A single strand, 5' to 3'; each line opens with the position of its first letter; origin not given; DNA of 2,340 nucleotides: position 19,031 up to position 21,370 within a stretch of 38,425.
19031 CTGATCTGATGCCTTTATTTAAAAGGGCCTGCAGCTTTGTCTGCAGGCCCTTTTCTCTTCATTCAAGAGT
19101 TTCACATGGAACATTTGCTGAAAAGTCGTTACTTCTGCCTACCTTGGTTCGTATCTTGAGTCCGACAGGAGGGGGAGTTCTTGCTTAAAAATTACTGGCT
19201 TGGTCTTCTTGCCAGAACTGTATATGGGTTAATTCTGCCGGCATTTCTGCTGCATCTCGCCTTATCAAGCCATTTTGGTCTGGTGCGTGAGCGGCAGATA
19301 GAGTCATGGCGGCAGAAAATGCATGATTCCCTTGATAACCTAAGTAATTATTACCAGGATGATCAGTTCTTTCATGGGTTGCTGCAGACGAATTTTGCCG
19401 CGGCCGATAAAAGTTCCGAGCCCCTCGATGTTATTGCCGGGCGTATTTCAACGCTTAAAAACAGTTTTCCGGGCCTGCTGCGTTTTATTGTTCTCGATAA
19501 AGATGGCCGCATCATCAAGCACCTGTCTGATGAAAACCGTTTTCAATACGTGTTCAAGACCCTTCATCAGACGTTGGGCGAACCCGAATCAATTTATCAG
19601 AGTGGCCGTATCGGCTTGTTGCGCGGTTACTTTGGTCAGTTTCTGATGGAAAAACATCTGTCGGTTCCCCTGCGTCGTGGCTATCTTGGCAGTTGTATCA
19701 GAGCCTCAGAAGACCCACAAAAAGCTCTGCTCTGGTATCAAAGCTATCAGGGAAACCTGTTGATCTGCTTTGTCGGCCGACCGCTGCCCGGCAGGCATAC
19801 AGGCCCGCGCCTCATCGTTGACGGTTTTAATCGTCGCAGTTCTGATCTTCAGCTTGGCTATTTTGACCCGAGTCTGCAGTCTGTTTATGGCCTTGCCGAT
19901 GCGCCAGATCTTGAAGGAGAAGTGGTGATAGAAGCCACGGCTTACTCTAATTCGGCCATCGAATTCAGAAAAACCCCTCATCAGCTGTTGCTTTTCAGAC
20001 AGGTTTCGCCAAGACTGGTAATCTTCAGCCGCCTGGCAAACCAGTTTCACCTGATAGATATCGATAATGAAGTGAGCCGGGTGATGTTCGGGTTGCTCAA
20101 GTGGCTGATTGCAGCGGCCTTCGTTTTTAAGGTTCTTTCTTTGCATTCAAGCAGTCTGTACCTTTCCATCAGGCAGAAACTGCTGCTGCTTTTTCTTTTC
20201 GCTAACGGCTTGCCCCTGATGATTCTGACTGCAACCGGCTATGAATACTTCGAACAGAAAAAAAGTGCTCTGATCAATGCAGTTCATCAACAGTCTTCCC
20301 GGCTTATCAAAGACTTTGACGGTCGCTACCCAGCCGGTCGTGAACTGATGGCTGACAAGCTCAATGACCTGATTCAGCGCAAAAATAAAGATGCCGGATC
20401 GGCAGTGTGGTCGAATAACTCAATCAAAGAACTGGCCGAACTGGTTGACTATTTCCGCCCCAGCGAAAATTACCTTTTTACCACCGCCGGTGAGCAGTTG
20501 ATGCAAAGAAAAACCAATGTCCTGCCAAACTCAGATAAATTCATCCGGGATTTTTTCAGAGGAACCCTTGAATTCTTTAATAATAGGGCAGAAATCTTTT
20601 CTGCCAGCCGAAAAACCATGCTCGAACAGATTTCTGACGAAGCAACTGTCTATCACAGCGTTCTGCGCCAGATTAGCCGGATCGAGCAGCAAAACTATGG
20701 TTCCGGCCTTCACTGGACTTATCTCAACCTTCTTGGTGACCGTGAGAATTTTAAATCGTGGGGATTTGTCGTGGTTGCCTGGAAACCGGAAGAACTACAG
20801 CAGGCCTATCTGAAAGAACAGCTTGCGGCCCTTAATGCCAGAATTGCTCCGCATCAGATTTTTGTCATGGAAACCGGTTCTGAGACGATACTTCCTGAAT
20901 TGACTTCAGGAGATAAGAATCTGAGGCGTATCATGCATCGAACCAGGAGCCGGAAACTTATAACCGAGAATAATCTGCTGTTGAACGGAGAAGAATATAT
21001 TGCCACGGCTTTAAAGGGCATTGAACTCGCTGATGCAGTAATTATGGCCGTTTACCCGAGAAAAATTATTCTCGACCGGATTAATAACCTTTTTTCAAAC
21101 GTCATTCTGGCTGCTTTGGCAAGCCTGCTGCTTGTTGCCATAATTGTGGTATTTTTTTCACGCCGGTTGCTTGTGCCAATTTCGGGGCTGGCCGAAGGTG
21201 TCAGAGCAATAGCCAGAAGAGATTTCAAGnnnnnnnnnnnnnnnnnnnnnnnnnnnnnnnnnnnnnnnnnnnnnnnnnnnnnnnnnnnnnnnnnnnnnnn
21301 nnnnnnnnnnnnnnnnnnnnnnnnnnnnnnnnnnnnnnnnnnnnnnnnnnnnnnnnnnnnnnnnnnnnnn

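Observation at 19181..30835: Tandem duplication of a translationally coupled gene pair: a giant 4-TM HAMP-PP2C receptor plus a paralogue with an eroded active site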

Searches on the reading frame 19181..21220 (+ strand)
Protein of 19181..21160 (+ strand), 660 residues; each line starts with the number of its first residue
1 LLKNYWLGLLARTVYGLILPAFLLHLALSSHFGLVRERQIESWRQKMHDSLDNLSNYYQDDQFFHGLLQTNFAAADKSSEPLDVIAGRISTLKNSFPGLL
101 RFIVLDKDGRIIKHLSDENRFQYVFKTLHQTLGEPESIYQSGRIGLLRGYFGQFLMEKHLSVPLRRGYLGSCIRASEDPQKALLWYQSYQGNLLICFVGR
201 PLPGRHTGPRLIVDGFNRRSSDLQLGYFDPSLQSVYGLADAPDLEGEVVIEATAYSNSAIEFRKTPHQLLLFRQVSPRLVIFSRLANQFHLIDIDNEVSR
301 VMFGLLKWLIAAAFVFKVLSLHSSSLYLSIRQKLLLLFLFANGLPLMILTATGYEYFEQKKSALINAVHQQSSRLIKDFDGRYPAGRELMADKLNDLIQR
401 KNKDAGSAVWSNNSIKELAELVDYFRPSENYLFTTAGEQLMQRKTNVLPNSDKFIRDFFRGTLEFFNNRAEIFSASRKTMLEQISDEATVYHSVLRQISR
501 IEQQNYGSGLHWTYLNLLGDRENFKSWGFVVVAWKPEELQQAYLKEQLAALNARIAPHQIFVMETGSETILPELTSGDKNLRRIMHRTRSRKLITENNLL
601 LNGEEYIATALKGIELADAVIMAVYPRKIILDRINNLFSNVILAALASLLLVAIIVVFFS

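Call 22: find_related_loci(query=A2, collection=genome_contigs, flank=10000)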
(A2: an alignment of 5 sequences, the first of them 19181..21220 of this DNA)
Query A2 (680 aa) in genome_contigs; peptide patterns used: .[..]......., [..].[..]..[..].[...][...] (x = any residue, [..] = any of these).
71 stretches matched a pattern; 22 encode a relative of the query (tblastn E <= 1e-3); 18 distinct loci.
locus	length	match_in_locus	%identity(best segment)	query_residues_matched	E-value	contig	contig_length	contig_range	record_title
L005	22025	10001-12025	66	3-680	0e+0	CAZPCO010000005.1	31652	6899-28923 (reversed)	MAG TPA_asm: uncultured bacterium isolate binchicken_co117_419 genome assembly, contig: NODE_2731_length_31652_cov_4.877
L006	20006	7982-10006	65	3-680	0e+0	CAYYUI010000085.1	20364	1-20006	MAG TPA_asm: uncultured bacterium isolate SRP192927_co1_848 genome assembly, contig: NODE_5205_length_20364_cov_12.35412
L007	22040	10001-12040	63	1-680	0e+0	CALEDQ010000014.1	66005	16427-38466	MAG TPA_asm: uncultured bacterium isolate SRR3330203_bin.17_CONCOCT_v1.1_MAG genome assembly, contig: ERZ724088.385, who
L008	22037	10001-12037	65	1-679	0e+0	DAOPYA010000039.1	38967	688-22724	MAG TPA_asm: Candidatus Rifleibacterium sp. isolate AMR_MDS_1326 NODE_916_length_38967_cov_7.265959, whole genome shotgu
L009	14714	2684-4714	64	3-679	0e+0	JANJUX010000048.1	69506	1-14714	MAG: Candidatus Riflebacteria bacterium isolate RXS2_metabat.bin.35 RXS2_k141_34503, whole genome shotgun sequence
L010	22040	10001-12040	63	1-680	0e+0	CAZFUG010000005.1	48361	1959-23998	MAG TPA_asm: uncultured bacterium isolate binchicken_co115_14 genome assembly, contig: NODE_1315_length_48361_cov_5.2250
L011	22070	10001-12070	52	1-680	0e+0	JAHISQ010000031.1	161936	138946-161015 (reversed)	MAG: Candidatus Riflebacteria bacterium isolate MM_PC_MetaG.mb.182 MM_PC_MetaG.mb.182_k141_323630, whole genome shotgun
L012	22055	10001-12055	51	6-680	0e+0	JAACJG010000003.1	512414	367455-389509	MAG: Candidatus Rifleibacterium amylolyticum isolate CH46 Scaffold02, whole genome shotgun sequence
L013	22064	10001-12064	49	3-680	0e+0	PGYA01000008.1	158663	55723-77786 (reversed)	MAG: Candidatus Riflebacteria bacterium HGW-Riflebacteria-2 bjp_ig2102_scaffold_186, whole genome shotgun sequence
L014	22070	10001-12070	50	1-680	0e+0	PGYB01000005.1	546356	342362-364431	MAG: Candidatus Riflebacteria bacterium HGW-Riflebacteria-1 bjp_ig2103_scaffold_25, whole genome shotgun sequence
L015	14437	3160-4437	64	3-428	0e+0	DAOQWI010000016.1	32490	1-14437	MAG TPA_asm: Candidatus Ozemobacteraceae bacterium isolate AMR_MDS_1066 NODE_1606_length_32490_cov_8.415970, whole genom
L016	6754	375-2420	42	10-680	5e-176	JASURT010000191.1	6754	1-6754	MAG: Candidatus Ozemobacter sp. isolate DJKA78_ANT-KO_bin.22 scaffold_3940, whole genome shotgun sequence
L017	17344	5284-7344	39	5-680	2e-155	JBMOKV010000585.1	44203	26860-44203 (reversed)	MAG: Candidatus Rifleibacteriota bacterium isolate Betzabe_MAG007 MAG007_585, whole genome shotgun sequence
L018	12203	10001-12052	35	11-680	3e-131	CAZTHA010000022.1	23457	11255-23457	MAG TPA_asm: uncultured bacterium isolate binchicken_co108_60 genome assembly, contig: NODE_4554_length_23457_cov_5.9496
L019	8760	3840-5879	35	9-677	1e-128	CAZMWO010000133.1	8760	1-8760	MAG TPA_asm: uncultured bacterium isolate SRP192927_co6_749 genome assembly, contig: NODE_21131_length_8760_cov_4.420333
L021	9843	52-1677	32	132-674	4e-85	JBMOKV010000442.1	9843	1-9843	MAG: Candidatus Rifleibacteriota bacterium isolate Betzabe_MAG007 MAG007_442, whole genome shotgun sequence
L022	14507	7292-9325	36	9-674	4e-133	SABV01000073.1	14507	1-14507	MAG: Erysipelotrichia bacterium isolate INTA.CYC.134 contig-100_3489, whole genome shotgun sequence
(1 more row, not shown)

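Call 51: predict_structure(alignment_id=A3)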
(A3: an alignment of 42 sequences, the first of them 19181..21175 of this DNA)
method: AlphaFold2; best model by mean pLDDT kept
length: 665 residues; sequences in the alignment: 42
mean_pLDDT: 82.7   pTM: 0.68
mean pLDDT of the five models: 82.7, 81.6, 81.5, 80.5, 78.9
residues with pLDDT >= 90: 121; 70-90: 473; 50-70: 68; < 50: 3
segments of 3 or more residues with pLDDT < 50: none
pLDDT, mean of each block of 10 residues (from residue 1): 70 79 81 86 87 87 91 88 92 91 92 91 89 65 81 82 84 88 90 91 81 89 89 84 84 84 88 86 89 88 87 82 63 70 68 77 90 91 86 90 87 88 84 81 56 73 78 65 62 79 71 87 85 84 85 89 85 79 81 83 89 85 92 88 81 75 63
secondary structure, 60 per line:
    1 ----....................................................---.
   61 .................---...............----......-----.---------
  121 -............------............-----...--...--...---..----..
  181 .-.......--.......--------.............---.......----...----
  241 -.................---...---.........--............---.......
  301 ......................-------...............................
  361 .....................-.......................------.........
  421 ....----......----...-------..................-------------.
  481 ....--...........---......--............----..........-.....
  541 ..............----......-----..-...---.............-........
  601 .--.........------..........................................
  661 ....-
elements in order: H5-56 H60-77 H81-95 E100-105 H122-133 H140-151 E183-189 E192-198 H207-219 E223-229 E234-236 H242-258 E262-264 E268-276 E279-286 H287-290 H294-322 H330-381 H383-405 H412-424 E429-434 E439-441 H449-466 H480-484 H487-497 E501-506 E509-520 E525-534 H536-554 E559-564 H579-591 E593-601 E604-612 E619-626 H627-664

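Call 53: fold_search(model_id=the predicted structure, library=pdb)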
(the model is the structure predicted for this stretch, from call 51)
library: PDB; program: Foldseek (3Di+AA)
matches with E <= 10: 717; with E <= 0.001: 58
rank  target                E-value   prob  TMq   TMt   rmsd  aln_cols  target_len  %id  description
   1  6w3x_A                2.6e-06  1.00  0.15  0.29  12.0       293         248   15  Crystal structure of ligand-binding domain of Campylobacter jejuni chemoreceptor Tlp3 in complex with L-valine (released 2020-05-20)
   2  6w3r_A                3.9e-06  1.00  0.16  0.31  11.7       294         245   15  Crystal structure of ligand-binding domain of Campylobacter jejuni chemoreceptor Tlp3 in complex with 3-methylisoleuci (released 2020-05-20)
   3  9lol_B                6.1e-06  0.99  0.13  0.18  29.5       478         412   10  Cryo-EM structure of human MON1A-CCZ1-RAB7A (released 2025-12-03)
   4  4xmr_A                6.8e-06  1.00  0.16  0.30  10.3       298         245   14  Crystal structure of the sensory domain of the Campylobacter jejuni chemoreceptor Tlp3 (CcmL) with isoleucine bound. (released 2015-11-04)
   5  6w3o_A                7.6e-06  1.00  0.15  0.30  11.0       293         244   14  Crystal structure of ligand-binding domain of Campylobacter jejuni chemoreceptor Tlp3 in complex with 4-methylisoleuci (released 2020-05-20)
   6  6w3s_A                8.1e-06  1.00  0.17  0.35  11.5       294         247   14  Crystal structure of ligand-binding domain of Campylobacter jejuni chemoreceptor Tlp3 in complex with L-leucine (released 2020-05-20)
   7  9l0d_A                9.5e-06  0.95  0.11  0.15  28.4       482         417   10  Cryo-EM structure of the human MON1A/CCZ1/C18orf8 complex (released 2025-03-19)
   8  9rs9_B                1.0e-05  0.97  0.09  0.18  28.3       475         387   10  Rab23 in complex with Fuzzy-Inturned (released 2025-07-30)
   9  9a65_B                1.1e-05  1.00  0.22  0.22  12.6       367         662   13  Integrative model of YVAQ-MCPB by crosslinking MS and deep learning (released 2024-09-18)
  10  6w3p_A                1.3e-05  1.00  0.16  0.31  10.5       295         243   14  Crystal structure of ligand-binding domain of Campylobacter jejuni chemoreceptor Tlp3 in complex with beta-methylnorle (released 2020-05-20)
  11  4xmr_B                1.8e-05  1.00  0.17  0.32  11.5       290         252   12  Crystal structure of the sensory domain of the Campylobacter jejuni chemoreceptor Tlp3 (CcmL) with isoleucine bound. (released 2015-11-04)
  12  8bmv_A                2.3e-05  1.00  0.13  0.29  12.4       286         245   12  Ligand binding domain of the P. Putida receptor McpH in complex with Uric acid (released 2024-07-24)
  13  5ave                  3.4e-05  1.00  0.20  0.39  10.8       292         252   10  The ligand binding domain of Mlp37 with serine (released 2016-03-02)
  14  9heh                  5.1e-05  1.00  0.17  0.31  11.7       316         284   12  Structure of the ligand binding domain of the chemoreceptor MkcA (DSOMK10_RS0100305) of Dickeya solani MK10 in complex w (released 2025-08-06)
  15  3lif_A                7.1e-05  1.00  0.18  0.37  11.8       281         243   11  Crystal Structure of the extracellular domain of the putative histidine kinase rpHK1S-Z16 (released 2010-05-05)
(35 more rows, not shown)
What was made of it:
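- On dCache (double Cache) extracytoplasmic sensor: Foldseek top hits are dCache ligand-binding domains with probability 1.0 (call 53).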

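Call 63: search_protein_representatives(protein=window:19181-21160:+)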
Query: 660 residues. Proteins with E-value up to 0.001 (for the whole library): 298; up to 1e-10: 164; up to 1e-30: 56. The best 150 are listed.
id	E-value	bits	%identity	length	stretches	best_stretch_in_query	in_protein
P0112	7.8e-167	572.8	44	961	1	14-660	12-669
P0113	2.1e-142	492.1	39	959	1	5-659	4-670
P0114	5.7e-142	490.7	28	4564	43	567-642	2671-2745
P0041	5.8e-120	418.0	36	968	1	10-652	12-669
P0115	1.9e-99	350.2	30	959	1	5-660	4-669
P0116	4.1e-95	335.9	31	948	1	14-658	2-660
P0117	1.8e-89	317.3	30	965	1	13-629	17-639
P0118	5.0e-83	296.0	33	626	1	140-660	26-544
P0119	5.2e-82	292.6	32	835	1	133-660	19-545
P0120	1.4e-77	278.0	27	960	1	10-656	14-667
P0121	1.9e-74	267.6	25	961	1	14-649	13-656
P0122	1.5e-73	264.7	30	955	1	10-659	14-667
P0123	3.5e-72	260.1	27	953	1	41-656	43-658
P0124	8.8e-71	255.5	27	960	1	14-659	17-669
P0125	1.2e-67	245.1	26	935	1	44-658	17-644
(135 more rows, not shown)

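Call 78: search_protein_families(library=pfam, alignment_id=A3, max_evalue=1)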
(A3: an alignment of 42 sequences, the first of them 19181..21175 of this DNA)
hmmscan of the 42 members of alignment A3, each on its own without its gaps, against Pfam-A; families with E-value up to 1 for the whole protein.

A. member 1, window:19181-21175:+ (665 aa): 1 family
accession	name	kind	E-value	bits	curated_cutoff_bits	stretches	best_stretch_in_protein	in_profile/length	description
PF18836.7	B_solenoid_ydck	-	0.14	12.6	30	1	483-496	2-15/17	YdcK Beta solenoid repeat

B. families by the number of members that match (of 42 scanned): 22 families
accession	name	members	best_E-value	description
PF07228.17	SpoIIE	41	4.1e-45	Stage II sporulation protein E (SpoIIE)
PF00672.30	HAMP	41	8.3e-12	HAMP domain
PF13104.11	DUF3956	3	0.084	Protein of unknown function (DUF3956)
PF03966.22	Trm112p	2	0.0026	Trm112p-like protein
PF20739.2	TraK_2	1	0.0028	Potential transfer protein TraK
PF13755.11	Sensor_TM1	1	0.0094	Sensor N-terminal transmembrane domain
PF23671.1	HTH_70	1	0.02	HTH 3-helical bundle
PF06197.19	DUF998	1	0.041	Protein of unknown function (DUF998)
PF06455.17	NADH5_C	1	0.051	NADH dehydrogenase subunit 5 C-terminus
PF00640.29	PID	1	0.058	Phosphotyrosine interaction domain (PTB/PID)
PF16494.10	Na_Ca_ex_C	1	0.089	C-terminal extension of sodium/calcium exchanger domain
PF20333.3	DUF6628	1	0.1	Family of unknown function (DUF6628)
PF11380.13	Stealth_CR2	1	0.11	Stealth protein CR2, conserved region 2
PF11846.14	Wzy_C_2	1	0.13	Virulence factor membrane-bound polymerase, C-terminal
PF18836.7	B_solenoid_ydck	1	0.14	YdcK Beta solenoid repeat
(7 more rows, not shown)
